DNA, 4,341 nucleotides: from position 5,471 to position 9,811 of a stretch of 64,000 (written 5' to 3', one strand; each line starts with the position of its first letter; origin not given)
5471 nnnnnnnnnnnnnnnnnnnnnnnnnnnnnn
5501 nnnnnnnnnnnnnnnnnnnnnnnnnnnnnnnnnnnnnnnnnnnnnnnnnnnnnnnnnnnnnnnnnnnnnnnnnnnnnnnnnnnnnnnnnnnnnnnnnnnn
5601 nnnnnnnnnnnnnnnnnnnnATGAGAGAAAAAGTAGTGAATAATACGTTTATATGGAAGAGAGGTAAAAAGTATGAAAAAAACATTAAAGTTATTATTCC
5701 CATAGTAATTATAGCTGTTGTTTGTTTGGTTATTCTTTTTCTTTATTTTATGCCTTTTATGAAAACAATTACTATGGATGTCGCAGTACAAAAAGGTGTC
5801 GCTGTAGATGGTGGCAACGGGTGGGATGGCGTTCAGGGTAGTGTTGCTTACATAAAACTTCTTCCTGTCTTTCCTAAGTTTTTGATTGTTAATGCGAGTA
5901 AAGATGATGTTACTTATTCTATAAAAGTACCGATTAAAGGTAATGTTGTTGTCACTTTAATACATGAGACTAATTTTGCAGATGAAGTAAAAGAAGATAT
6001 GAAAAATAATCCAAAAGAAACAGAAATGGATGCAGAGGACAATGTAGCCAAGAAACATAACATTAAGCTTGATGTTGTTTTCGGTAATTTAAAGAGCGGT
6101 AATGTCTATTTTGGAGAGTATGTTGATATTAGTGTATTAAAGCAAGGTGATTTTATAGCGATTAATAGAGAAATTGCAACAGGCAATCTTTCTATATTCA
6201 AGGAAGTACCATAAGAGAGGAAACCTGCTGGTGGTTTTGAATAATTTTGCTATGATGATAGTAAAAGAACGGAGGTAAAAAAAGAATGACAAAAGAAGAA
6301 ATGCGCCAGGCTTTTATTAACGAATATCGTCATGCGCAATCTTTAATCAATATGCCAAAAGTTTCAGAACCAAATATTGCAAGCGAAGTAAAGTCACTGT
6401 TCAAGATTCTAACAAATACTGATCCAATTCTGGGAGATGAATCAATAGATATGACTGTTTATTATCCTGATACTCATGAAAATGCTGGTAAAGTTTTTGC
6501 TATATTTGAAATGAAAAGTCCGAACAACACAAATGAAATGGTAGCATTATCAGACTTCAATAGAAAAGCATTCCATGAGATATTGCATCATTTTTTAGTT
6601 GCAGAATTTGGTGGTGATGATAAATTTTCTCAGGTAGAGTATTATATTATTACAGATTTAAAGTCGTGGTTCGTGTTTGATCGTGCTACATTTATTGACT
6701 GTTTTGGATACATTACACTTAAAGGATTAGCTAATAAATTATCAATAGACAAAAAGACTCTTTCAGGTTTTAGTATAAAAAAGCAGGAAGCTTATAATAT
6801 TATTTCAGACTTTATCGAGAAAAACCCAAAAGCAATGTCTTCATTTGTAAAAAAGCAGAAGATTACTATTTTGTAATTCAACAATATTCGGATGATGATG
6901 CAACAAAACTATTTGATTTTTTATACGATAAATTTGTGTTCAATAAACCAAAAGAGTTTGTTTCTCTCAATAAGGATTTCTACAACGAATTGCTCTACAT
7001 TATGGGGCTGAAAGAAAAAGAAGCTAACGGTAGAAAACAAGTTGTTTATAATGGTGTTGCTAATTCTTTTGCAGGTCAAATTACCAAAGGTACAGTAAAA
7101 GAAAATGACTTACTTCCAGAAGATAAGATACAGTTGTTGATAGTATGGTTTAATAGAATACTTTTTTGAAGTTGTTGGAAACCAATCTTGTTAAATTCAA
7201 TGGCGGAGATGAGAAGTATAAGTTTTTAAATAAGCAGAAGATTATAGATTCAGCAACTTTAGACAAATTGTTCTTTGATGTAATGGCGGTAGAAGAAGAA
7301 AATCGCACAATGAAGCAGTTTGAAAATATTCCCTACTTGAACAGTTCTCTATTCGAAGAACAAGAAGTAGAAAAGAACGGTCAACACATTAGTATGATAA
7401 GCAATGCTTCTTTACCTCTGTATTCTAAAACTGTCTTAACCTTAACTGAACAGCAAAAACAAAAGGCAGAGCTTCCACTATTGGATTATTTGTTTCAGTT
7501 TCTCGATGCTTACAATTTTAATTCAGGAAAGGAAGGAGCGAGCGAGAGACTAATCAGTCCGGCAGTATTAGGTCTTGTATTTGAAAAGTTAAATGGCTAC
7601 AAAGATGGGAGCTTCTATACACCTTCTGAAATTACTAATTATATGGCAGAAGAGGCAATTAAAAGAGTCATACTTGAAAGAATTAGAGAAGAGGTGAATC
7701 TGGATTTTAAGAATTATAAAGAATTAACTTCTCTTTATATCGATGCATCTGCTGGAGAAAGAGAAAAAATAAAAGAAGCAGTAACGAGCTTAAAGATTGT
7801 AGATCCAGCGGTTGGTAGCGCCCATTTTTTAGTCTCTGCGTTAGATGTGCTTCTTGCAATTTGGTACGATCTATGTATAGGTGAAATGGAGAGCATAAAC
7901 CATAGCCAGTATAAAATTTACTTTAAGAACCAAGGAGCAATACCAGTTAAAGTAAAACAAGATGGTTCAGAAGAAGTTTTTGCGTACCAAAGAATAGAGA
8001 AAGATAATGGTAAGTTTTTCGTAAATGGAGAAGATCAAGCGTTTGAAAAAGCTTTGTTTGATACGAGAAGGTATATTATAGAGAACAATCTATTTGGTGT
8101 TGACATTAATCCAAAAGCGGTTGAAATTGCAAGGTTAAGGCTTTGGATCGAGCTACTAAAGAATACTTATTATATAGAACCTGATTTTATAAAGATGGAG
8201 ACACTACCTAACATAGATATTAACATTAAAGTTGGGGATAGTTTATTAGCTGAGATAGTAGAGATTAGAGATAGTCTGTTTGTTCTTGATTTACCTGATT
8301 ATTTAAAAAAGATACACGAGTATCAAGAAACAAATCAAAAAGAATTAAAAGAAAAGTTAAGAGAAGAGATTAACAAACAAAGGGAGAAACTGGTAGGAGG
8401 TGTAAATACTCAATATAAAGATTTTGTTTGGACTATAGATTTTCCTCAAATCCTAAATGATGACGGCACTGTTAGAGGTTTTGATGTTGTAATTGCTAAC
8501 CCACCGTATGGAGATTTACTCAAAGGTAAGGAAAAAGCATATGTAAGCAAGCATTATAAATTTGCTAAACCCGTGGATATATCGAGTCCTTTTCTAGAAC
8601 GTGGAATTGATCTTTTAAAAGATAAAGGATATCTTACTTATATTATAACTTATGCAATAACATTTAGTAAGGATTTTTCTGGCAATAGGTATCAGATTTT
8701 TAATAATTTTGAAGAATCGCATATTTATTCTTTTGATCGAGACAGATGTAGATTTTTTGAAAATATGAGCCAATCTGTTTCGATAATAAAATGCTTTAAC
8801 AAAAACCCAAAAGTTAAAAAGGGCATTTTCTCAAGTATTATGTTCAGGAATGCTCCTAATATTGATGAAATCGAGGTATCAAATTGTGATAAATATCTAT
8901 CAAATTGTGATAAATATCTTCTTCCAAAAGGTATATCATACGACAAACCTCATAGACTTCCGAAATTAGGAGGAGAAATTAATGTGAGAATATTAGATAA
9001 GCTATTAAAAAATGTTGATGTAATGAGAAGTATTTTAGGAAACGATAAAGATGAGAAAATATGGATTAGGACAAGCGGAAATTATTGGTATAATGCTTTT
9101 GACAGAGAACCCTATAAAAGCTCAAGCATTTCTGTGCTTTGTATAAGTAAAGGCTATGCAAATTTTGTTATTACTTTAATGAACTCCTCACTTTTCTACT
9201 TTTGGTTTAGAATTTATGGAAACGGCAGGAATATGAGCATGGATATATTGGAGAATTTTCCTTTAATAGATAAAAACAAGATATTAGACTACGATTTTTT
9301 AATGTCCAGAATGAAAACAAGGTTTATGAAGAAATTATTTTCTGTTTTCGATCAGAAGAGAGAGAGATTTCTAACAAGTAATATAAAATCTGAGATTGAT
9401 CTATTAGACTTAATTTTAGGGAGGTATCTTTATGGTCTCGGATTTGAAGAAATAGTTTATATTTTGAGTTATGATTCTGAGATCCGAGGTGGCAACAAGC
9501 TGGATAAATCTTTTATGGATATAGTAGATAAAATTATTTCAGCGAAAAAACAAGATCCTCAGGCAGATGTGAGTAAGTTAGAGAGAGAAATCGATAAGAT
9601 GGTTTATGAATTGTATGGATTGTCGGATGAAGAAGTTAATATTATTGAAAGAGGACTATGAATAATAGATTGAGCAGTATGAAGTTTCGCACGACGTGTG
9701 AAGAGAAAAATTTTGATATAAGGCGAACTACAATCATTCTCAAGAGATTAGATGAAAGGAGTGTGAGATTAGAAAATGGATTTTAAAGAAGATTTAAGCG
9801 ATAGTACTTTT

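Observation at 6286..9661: MmeI-like type IIG restriction-modification gene with an in-frame 21-bp tandem duplication in its target-recognition region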

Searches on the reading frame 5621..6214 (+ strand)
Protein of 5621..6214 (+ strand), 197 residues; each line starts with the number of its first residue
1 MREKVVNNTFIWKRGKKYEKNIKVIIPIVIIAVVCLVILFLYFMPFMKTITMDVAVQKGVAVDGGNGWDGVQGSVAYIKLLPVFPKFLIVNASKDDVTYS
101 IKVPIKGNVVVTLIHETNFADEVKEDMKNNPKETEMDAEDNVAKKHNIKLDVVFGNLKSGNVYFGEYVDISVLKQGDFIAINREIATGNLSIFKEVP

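Call 4: search_protein_families(library=pfam, proteins=[window:5621-6211:+], max_evalue=0.01)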
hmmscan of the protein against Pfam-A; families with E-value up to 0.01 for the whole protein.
window:5621-6211:+ (197 aa): 0 families

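Call 32: search_protein_families(library=ncbifam, proteins=[window:5621-6211:+], max_evalue=0.001)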
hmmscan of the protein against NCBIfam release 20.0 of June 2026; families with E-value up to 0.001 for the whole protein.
window:5621-6211:+ (197 aa): 0 families

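Call 33: search_protein_families(library=padloc, proteins=[window:5621-6211:+], max_evalue=0.001)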
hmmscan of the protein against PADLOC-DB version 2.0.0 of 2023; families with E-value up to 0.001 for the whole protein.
window:5621-6211:+ (197 aa): 0 families

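Call 58: find_encoding_contigs(protein=window:5621-6214:+, flank=10000, max_places=4)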
Protein window:5621-6214:+ (197 aa): no gene with exactly this product is on record in the collection.

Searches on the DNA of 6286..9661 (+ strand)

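Call 9: search_dna_similar(query=window:6286-9661:+, collection=phages, mode=near)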
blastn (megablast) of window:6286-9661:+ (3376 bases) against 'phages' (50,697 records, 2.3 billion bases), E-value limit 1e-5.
No match.

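Call 10: search_dna_similar(query=window:6286-9661:+, collection=plasmids, mode=near)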
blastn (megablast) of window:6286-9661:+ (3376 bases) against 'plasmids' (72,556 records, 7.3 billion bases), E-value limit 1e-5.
No match.

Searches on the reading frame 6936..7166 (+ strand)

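Call 4: search_protein_families(library=pfam, proteins=[window:6936-7166:+], max_evalue=0.01)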
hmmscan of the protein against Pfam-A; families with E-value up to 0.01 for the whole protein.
window:6936-7166:+ (77 aa): 1 family
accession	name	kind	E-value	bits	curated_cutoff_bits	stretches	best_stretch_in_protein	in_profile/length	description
PF25120.1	DUF7814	-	3e-11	43.9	27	1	10-77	3-90/228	Domain of unknown function (DUF7814)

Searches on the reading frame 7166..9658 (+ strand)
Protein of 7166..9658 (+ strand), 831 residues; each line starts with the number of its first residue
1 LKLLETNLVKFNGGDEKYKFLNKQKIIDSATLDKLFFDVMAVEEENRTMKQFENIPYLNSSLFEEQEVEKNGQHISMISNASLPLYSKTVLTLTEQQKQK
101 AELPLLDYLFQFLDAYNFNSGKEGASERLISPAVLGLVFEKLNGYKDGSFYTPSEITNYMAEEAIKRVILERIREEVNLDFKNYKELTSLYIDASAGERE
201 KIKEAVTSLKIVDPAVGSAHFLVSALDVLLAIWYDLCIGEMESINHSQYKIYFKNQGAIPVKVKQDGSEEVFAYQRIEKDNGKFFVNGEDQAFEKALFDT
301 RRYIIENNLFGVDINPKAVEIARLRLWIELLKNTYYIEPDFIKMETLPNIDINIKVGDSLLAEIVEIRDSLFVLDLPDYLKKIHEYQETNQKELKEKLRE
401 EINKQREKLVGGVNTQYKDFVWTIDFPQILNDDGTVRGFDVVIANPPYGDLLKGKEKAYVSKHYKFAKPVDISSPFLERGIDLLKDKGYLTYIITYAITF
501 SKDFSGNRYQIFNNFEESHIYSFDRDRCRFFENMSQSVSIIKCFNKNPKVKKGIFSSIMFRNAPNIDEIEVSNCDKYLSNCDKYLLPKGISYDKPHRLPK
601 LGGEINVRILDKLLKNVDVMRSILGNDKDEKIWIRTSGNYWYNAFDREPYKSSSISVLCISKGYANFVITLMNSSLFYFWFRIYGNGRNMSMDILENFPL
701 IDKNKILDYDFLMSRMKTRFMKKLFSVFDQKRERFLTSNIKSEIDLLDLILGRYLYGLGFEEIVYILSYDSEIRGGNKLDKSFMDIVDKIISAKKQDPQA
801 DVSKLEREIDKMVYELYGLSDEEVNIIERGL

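Call 4: search_protein_families(library=pfam, proteins=[window:7166-9658:+], max_evalue=0.01)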
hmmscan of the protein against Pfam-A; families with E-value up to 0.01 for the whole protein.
window:7166-9658:+ (831 aa): 4 families
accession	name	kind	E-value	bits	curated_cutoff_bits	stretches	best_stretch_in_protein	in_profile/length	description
PF25120.1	DUF7814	-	8.5e-39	134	27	1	1-123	91-217/228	Domain of unknown function (DUF7814)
PF07669.17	Eco57I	-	4.9e-30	105.3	25.3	1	307-525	1-167/171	Eco57I restriction-modification methylase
PF02384.22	N6_Mtase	-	3.4e-07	30.3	20.4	0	436-549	123-235/311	N-6 DNA Methylase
PF20473.4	MmeI_Mtase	-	6.2e-06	26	27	1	200-403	12-167/259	MmeI, DNA-methyltransferase domain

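Call 16: find_related_loci(query=window:7166-9658:+, collection=viral_contigs, flank=10000)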
Query window:7166-9658:+ (831 aa) in viral_contigs; peptide patterns used: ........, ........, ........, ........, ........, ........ (x = any residue, [..] = any of these).
3 stretches matched a pattern, but none encodes a relative of the query by tblastn (E <= 1e-3).

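Call 40: predict_structure(alignment_id=A2)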
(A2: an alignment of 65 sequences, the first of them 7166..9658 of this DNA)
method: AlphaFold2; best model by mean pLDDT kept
length: 831 residues; sequences in the alignment: 65
mean_pLDDT: 86.0   pTM: 0.88
mean pLDDT of the five models: 86.0, 84.7, 84.6, 84.5, 82.9
residues with pLDDT >= 90: 418; 70-90: 325; 50-70: 70; < 50: 18
segments of 3 or more residues with pLDDT < 50: 120-131, 146-149
pLDDT, mean of each block of 10 residues (from residue 1): 82 88 87 88 84 79 72 84 79 63 84 67 41 55 54 85 94 88 90 89 93 92 94 79 76 78 90 89 90 91 94 90 86 87 76 91 83 79 85 86 91 88 93 90 93 92 93 96 96 95 95 95 83 83 94 89 77 57 81 93 88 93 89 81 84 90 95 93 88 93 95 96 82 74 93 95 92 80 95 96 96 97 95 87
secondary structure, 60 per line:
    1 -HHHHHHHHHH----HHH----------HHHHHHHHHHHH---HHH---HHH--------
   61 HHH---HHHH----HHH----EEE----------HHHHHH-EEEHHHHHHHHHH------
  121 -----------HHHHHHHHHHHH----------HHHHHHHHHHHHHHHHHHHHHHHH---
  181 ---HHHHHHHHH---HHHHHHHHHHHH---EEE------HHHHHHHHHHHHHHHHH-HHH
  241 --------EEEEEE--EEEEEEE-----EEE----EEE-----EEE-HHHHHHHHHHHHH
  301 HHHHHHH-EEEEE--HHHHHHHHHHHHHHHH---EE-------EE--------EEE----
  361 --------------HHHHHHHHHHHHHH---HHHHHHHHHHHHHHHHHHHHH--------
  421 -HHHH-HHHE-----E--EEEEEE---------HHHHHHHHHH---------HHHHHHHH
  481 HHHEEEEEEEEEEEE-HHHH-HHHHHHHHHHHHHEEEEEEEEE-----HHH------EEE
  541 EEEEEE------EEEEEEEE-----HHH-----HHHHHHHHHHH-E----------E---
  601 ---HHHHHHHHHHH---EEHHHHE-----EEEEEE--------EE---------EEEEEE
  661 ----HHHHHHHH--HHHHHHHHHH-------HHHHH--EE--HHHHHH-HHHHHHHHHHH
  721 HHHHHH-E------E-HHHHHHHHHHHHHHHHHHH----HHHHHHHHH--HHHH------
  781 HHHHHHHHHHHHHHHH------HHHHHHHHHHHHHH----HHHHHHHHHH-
elements in order (helices of 4 or more, strands of 3 or more residues): H2-11 H29-40 H67-70 E82-84 H95-100 E102-104 H105-114 H132-143 H154-177 H184-192 H196-207 E211-213 H220-236 E249-254 E257-263 E269-271 E276-278 E284-286 H288-307 E309-313 H316-331 E354-356 H375-388 H392-412 H422-425 E439-444 H454-463 H473-483 E484-495 H497-500 H502-514 E515-523 E538-546 E553-560 H574-584 H604-614 H620-623 E630-635 E655-660 H665-672 H675-684 H692-696 H703-708 H710-726 H737-755 H760-768 H771-774 H781-796 H803-816 H821-830

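Call 42: fold_search(model_id=the predicted structure, library=pdb)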
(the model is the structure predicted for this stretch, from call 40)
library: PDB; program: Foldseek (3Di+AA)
matches with E <= 10: 703; with E <= 0.001: 87
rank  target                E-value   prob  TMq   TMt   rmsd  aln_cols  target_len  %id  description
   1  9ewz_C                1.7e-14  1.00  0.38  0.28  13.5       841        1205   12  Cryo-EM structure of the E. coli BrxX methyltransferase in complex with DNA (released 2025-03-05)
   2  8q56_A                2.9e-14  1.00  0.40  0.29  12.3       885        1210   12  PglX methyltransferase of Salmonella BREX phage defence system (aka BrxX) bound to inhibitor Ocr (released 2024-08-21)
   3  8c45_A                8.5e-14  1.00  0.41  0.30  14.2      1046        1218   10  PglX methyltransferase from the Salmonella BREX phage defence system (aka BrxX) (released 2024-07-10)
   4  9ex7_A                2.1e-13  1.00  0.42  0.31  13.5       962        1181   12  Cryo-EM structure of the E. coli BrxX methyltransferase in complex with Ocr (released 2025-03-05)
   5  8c45_B                2.8e-13  1.00  0.39  0.28  12.4       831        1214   13  PglX methyltransferase from the Salmonella BREX phage defence system (aka BrxX) (released 2024-07-10)
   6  8zek_A                4.5e-13  1.00  0.36  0.26  15.2       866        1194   13  Cryo-EM structure of the E. coli BrxX methyltransferase complexed with Ocr (released 2024-12-11)
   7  7lni_A                8.6e-13  1.00  0.37  0.54   8.3       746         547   12  SeMet CamA Adenine Methyltransferase Complexed to Cognate Substrate DNA (released 2021-05-19)
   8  7rfm_B                1.5e-12  1.00  0.38  0.55   9.2       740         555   13  CamA Adenine Methyltransferase Complexed to Cognate Substrate DNA and Inhibitor EPZ004777 (released 2021-09-15)
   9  8cxw_B                2.1e-12  1.00  0.37  0.54   8.4       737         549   12  CamA Adenine Methyltransferase Complexed to Cognate Substrate DNA and Inhibitor piclidenoson (Compound 4) (released 2023-01-11)
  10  8cxs_A                3.7e-12  1.00  0.38  0.55   9.6       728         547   14  CamA Adenine Methyltransferase Complexed to Cognate Substrate DNA and Inhibitor MTA (released 2023-01-11)
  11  7rfl_B                4.7e-12  1.00  0.38  0.54   9.4       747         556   13  CamA Adenine Methyltransferase Complexed to Cognate Substrate DNA and Inhibitor SGC0946 (released 2021-09-15)
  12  7lt5_B                6.3e-12  1.00  0.38  0.53   8.9       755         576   12  CamA Adenine Methyltransferase Complexed to Cognate Substrate DNA and Cofactor SAH (released 2021-05-19)
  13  8vpg_A                6.3e-12  1.00  0.36  0.52   8.9       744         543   13  CamA Adenine Methyltransferase Complexed to Cognate Substrate DNA and Containing Quinoline-based SGI-1027 Analog 455 (released 2024-09-25)
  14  7rfm_A                6.6e-12  1.00  0.36  0.52   9.2       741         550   13  CamA Adenine Methyltransferase Complexed to Cognate Substrate DNA and Inhibitor EPZ004777 (released 2021-09-15)
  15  8cxw_A                6.9e-12  1.00  0.38  0.55   9.2       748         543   12  CamA Adenine Methyltransferase Complexed to Cognate Substrate DNA and Inhibitor piclidenoson (Compound 4) (released 2023-01-11)
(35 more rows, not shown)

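Call 46: find_related_loci(query=window:7166-9658:+, collection=metagenome_contigs, flank=6000)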
Query window:7166-9658:+ (831 aa) in metagenome_contigs; peptide patterns used: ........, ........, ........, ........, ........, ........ (x = any residue, [..] = any of these).
126 stretches matched a pattern, but none encodes a relative of the query by tblastn (E <= 1e-3).
